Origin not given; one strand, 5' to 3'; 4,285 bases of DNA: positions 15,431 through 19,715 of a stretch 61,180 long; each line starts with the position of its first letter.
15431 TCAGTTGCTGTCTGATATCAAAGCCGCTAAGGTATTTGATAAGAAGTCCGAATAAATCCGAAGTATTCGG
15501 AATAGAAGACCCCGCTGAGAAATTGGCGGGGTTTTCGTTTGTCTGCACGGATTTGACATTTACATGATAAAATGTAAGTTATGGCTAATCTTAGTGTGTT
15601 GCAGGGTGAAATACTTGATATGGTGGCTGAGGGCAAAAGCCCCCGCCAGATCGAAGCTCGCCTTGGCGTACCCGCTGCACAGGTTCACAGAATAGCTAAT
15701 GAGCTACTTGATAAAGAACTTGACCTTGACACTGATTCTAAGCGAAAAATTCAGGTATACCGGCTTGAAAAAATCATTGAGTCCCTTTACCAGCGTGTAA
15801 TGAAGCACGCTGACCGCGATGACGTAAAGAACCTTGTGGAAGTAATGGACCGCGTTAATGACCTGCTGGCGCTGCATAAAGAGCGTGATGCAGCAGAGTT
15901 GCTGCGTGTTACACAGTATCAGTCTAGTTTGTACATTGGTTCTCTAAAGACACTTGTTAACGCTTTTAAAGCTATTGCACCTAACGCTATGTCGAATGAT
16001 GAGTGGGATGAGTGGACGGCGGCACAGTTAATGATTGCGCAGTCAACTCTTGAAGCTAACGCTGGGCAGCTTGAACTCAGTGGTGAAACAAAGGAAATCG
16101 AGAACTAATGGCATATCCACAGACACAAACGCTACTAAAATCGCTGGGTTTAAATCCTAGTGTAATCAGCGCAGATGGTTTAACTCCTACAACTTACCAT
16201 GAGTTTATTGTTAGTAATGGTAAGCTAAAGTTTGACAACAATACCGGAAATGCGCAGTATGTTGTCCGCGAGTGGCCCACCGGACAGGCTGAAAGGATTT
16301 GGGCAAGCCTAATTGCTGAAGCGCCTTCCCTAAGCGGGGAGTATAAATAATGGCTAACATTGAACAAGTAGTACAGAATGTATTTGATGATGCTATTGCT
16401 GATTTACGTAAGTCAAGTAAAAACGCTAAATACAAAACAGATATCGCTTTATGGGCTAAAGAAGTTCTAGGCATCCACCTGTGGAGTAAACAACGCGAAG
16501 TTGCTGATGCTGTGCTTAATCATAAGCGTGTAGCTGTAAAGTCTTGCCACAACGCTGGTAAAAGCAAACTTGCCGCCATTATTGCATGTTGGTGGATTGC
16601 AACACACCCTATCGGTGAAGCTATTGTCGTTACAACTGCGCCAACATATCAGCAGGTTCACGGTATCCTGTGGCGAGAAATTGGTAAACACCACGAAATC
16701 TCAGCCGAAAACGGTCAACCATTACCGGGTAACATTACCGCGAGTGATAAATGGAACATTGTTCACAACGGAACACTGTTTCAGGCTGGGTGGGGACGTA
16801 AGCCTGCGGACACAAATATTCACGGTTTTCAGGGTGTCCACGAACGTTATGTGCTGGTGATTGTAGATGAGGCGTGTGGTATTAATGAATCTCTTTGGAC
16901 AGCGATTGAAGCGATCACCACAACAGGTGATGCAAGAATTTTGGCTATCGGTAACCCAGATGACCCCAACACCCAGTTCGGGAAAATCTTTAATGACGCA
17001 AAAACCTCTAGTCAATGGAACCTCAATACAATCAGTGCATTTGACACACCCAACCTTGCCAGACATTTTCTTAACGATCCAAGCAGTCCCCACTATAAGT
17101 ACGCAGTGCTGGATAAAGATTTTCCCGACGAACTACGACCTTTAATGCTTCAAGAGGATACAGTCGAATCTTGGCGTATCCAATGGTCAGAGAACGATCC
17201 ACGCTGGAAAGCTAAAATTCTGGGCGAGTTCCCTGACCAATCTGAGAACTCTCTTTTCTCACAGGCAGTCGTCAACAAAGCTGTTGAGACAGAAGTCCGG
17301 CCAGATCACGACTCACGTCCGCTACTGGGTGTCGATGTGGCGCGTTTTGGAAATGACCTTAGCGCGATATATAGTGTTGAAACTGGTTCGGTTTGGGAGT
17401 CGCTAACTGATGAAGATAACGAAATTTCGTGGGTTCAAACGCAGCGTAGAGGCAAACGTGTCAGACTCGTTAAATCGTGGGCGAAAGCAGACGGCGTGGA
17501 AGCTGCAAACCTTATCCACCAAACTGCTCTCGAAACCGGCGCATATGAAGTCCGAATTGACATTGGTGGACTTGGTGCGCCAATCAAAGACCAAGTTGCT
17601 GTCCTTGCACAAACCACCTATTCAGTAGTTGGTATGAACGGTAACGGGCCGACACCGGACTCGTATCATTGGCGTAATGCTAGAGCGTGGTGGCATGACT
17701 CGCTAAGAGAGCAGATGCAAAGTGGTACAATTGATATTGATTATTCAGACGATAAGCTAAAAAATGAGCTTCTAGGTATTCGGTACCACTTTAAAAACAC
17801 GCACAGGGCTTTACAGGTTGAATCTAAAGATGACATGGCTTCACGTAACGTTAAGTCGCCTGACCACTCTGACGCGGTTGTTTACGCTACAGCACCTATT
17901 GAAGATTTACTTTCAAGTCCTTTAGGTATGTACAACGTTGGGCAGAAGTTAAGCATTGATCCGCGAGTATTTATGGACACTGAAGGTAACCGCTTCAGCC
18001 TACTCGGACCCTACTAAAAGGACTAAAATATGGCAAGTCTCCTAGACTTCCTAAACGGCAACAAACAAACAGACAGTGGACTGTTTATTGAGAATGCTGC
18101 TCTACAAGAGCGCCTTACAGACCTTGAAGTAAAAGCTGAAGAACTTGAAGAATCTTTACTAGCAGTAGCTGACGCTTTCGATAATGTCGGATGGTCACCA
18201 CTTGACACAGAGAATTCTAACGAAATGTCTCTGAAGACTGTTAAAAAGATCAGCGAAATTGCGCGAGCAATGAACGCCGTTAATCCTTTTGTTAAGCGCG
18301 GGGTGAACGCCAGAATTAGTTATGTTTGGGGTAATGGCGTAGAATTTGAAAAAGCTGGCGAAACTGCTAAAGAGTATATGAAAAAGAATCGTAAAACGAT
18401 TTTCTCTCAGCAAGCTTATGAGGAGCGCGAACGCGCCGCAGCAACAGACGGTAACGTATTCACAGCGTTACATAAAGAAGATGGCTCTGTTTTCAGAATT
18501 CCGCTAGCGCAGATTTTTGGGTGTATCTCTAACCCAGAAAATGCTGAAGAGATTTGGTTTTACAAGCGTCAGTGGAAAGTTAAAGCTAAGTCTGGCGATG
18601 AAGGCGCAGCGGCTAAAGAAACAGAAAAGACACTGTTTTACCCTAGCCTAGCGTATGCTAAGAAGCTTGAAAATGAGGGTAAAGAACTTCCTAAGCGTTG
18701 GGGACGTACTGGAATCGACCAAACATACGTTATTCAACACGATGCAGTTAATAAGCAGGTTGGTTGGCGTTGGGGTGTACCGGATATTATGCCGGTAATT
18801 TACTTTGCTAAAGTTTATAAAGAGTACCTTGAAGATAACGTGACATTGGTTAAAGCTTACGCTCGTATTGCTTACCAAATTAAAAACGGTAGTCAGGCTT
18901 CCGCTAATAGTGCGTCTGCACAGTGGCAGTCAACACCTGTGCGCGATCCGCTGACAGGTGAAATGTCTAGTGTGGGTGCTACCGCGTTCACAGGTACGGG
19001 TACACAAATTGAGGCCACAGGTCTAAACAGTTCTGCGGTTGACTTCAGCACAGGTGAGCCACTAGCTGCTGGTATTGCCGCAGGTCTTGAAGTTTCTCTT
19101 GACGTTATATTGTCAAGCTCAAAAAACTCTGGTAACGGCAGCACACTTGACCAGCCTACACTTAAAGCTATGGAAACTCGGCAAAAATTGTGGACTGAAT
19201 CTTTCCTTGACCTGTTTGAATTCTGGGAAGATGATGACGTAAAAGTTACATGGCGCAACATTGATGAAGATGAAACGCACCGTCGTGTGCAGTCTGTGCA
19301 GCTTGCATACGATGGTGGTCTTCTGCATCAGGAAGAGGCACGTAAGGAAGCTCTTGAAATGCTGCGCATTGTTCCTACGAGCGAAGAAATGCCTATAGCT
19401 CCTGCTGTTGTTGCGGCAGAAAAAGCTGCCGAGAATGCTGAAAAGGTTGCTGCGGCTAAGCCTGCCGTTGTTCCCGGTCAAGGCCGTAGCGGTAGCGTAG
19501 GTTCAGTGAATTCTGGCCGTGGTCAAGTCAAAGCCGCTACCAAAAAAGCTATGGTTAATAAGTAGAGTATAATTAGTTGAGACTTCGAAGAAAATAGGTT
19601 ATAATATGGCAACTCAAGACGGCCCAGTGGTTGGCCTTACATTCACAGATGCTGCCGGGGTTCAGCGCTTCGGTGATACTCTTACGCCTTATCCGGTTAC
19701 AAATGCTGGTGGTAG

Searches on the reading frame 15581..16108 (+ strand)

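Call 64: search_protein_families(library=pfam, max_evalue=0.001, proteins=[window:15581-16108:+])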
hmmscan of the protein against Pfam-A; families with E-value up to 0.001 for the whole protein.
window:15581-16108:+ (175 aa): 1 family
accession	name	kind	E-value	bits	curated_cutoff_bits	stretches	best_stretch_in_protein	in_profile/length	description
PF12802.13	MarR_2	-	9.1e-05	23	27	1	4-47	3-49/61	MarR family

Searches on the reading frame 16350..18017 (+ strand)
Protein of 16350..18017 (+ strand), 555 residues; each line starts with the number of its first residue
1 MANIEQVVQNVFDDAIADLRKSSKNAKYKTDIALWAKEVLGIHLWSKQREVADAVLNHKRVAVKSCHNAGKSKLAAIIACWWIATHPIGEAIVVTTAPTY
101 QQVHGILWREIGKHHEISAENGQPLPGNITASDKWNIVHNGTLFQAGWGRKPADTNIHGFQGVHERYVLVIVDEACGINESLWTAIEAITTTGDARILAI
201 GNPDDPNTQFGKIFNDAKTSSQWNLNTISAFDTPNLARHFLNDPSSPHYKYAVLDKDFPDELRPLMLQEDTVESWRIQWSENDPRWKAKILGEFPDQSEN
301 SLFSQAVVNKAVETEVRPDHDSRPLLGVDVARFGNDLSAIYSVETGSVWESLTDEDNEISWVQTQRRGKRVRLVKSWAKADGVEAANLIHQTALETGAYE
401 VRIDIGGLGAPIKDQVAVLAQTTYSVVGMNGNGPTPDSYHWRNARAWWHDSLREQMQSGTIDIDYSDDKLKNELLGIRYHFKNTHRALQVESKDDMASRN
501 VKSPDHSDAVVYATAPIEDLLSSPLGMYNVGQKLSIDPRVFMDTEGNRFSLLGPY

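Call 18: search_protein_families(library=phrogs, max_evalue=0.001, proteins=[window:16350-18017:+])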
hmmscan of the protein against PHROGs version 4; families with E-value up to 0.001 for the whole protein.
window:16350-18017:+ (555 aa): 3 families
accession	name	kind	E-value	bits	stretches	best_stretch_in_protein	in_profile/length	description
phrog_2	-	head and packaging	1.5e-34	120.9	1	38-523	257-599/807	terminase large subunit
phrog_5902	-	unknown function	3.5e-28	99.9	2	26-242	16-236/359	-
phrog_20197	-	unknown function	0.00036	21.5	1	16-107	6-96/158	-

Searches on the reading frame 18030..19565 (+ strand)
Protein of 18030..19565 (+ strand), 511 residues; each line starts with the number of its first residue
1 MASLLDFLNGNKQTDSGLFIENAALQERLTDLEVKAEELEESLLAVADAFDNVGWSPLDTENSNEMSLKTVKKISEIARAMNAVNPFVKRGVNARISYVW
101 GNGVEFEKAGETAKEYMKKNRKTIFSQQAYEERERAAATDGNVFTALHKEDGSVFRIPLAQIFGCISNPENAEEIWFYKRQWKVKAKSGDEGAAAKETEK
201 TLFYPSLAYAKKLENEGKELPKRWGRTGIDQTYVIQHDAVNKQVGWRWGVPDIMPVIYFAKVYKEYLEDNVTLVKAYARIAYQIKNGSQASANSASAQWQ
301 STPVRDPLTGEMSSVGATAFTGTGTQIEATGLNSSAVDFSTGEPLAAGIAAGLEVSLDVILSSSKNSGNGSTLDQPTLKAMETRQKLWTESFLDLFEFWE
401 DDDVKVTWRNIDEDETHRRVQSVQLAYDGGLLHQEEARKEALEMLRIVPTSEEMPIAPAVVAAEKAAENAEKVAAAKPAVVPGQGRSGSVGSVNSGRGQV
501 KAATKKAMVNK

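Call 18: search_protein_families(library=phrogs, max_evalue=0.001, proteins=[window:18030-19565:+])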
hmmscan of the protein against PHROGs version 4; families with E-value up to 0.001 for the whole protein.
window:18030-19565:+ (511 aa): 1 family
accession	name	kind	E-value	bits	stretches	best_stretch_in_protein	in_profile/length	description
phrog_10963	-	head and packaging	1.6e-112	377.7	1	23-477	19-475/503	portal protein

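Call 19: search_dna_similar(query=window:18030-19565:+, collection=phages, mode=protein, max_rows=20)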
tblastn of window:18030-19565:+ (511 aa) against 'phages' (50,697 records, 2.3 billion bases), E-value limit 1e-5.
Records with a match: 76; places in all: 76; records where one place covers at least 80% of the query: 0.
Best place of each record, by identity: <60% 76.
By first word of the organism name: Microbacterium 32; Arthrobacter 18; Streptomyces 7; Clavibacter 5; Curtobacterium 3; Brevibacterium 2; Glutamicibacter 2; Methanoculleus 2; Stenotrophomonas 1; Caudovirus 1; and 3 more.
By host as written in the record: Arthrobacter sp. ATCC 21022 15; Microbacterium foliorum NRRL B-24224 SEA 9; Microbacterium foliorum NRRL B-24224 8; Microbacterium paraoxydans NRRL B-14843 6; Microbacterium paraoxydans NWU1 6; Streptomyces lividans JI 1326 4; Streptomyces scabiei RL-34 2; Clavibacter michiganensis subsp. michiganensis 2; and 17 more.
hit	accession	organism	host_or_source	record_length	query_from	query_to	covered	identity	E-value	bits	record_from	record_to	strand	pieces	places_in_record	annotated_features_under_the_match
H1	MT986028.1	Arthrobacter phage Thunderclap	Arthrobacter sp. ATCC 21022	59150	50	454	79%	40.9%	3e-76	267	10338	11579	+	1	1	23: portal protein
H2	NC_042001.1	Arthrobacter phage Molivia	Arthrobacter sp. ATCC 21022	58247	50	454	79%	40.8%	2e-78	273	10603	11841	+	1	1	27: portal protein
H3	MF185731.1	Arthrobacter phage Molivia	Arthrobacter sp. ATCC 21022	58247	50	454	79%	40.8%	2e-78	273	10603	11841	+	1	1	27: portal protein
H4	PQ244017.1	Arthrobacter phage Amavida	Arthrobacter sp. ATCC 21022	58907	50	454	79%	40.6%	4e-76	266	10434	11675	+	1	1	25: portal protein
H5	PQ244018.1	Arthrobacter phage Heylee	Arthrobacter sp. ATCC 21022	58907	50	454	79%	40.6%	4e-76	266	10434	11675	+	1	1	25: portal protein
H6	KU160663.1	Arthrobacter phage Rings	Arthrobacter sp. ATCC 21022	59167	50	454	79%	40.6%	4e-76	266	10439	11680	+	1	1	22: portal protein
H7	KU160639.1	Arthrobacter phage Anansi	Arthrobacter sp. ATCC 21022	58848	50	454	79%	40.4%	6e-76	266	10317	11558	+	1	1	23: portal protein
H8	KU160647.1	Arthrobacter phage Gorgeous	Arthrobacter sp. ATCC 21022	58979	50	454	79%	40.4%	6e-76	266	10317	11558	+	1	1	23: portal protein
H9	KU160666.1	Arthrobacter phage SorJuana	Arthrobacter sp. ATCC 21022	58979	50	454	79%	40.4%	6e-76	266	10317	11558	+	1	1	23: portal protein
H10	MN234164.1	Arthrobacter phage Yeezus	Arthrobacter sp. ATCC 21022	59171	50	454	79%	40.4%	6e-76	266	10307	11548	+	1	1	22: portal protein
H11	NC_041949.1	Arthrobacter phage Amigo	Arthrobacter sp. ATCC 21022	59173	50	454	79%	40.4%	6e-76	266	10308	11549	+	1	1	23: portal protein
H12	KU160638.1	Arthrobacter phage Amigo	Arthrobacter sp. ATCC 21022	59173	50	454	79%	40.4%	6e-76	266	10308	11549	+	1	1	23: portal protein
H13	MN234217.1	Arthrobacter phage Ichor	Arthrobacter sp. ATCC 21022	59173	50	454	79%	40.4%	6e-76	266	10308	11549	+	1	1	22: portal protein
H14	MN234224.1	Arthrobacter phage Jaek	Arthrobacter sp. ATCC 21022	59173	50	454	79%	40.4%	6e-76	266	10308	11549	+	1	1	22: portal protein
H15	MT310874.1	Arthrobacter phage Boersma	Arthrobacter sp. ATCC 21022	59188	50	454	79%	40.4%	6e-76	266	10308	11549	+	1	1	24: portal protein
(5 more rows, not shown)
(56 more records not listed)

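Call 21: find_related_loci(query=window:18030-19565:+, collection=viral_contigs, flank=10000)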
Query window:18030-19565:+ (511 aa) in viral_contigs; peptide patterns used: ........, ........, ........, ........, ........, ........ (x = any residue, [..] = any of these).
32 stretches matched a pattern; 10 encode a relative of the query (tblastn E <= 1e-3); 10 distinct loci.
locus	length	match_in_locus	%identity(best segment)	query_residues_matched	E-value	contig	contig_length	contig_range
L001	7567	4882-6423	73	1-511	0e+0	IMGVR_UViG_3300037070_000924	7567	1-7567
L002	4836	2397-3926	68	1-511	0e+0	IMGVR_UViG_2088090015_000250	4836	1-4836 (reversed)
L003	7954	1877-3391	57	4-511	0e+0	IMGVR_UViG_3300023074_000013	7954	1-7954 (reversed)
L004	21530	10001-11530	68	1-511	0e+0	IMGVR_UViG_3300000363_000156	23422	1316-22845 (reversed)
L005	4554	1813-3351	48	16-511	2e-145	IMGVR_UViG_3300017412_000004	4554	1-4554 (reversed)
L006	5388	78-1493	48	18-449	1e-139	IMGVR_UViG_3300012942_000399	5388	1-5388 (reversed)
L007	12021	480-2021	46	19-492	9e-130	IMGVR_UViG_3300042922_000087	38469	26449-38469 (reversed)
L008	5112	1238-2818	44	4-472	2e-129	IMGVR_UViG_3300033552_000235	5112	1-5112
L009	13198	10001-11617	44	19-506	1e-127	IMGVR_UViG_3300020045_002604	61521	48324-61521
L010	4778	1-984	41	168-449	3e-72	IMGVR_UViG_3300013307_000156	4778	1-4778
